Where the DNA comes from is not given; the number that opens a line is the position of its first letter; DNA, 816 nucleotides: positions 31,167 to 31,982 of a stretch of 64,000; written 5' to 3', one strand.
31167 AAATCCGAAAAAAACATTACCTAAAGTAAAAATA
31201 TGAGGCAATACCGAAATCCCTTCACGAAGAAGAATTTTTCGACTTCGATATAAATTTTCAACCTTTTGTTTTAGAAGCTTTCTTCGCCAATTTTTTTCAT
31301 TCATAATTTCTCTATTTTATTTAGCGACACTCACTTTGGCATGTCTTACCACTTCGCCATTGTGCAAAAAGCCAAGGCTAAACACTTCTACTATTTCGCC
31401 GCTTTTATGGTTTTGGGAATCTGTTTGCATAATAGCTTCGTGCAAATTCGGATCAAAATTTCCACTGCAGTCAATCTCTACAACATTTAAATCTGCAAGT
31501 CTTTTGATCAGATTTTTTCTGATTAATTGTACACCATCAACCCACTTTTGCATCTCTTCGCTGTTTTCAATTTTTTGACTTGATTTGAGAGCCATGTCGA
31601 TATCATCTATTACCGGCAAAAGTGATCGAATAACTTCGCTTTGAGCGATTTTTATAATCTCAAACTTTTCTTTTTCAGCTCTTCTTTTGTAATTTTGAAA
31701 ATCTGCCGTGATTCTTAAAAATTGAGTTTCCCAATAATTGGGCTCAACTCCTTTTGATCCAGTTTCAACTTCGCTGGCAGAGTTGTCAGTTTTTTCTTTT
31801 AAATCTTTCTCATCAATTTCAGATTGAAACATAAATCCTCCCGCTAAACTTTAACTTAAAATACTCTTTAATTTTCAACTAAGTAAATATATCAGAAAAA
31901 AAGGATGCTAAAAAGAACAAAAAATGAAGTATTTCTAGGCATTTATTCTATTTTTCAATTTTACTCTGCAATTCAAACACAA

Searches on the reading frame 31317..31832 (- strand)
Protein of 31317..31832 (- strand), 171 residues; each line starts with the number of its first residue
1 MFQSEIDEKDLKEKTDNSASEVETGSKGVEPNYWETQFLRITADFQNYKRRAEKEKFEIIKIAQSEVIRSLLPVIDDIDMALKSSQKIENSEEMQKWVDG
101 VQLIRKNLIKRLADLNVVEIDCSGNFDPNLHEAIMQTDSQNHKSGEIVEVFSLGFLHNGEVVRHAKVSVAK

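Call 43: search_protein_families(library=pfam, proteins=[window:31317-31832:-], max_evalue=0.01)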
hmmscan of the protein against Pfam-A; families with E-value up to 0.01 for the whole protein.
window:31317-31832:- (171 aa): 1 family
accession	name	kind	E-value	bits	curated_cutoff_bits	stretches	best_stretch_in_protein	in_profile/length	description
PF01025.24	GrpE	-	3.9e-40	137.7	25.8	1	8-171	6-165/165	GrpE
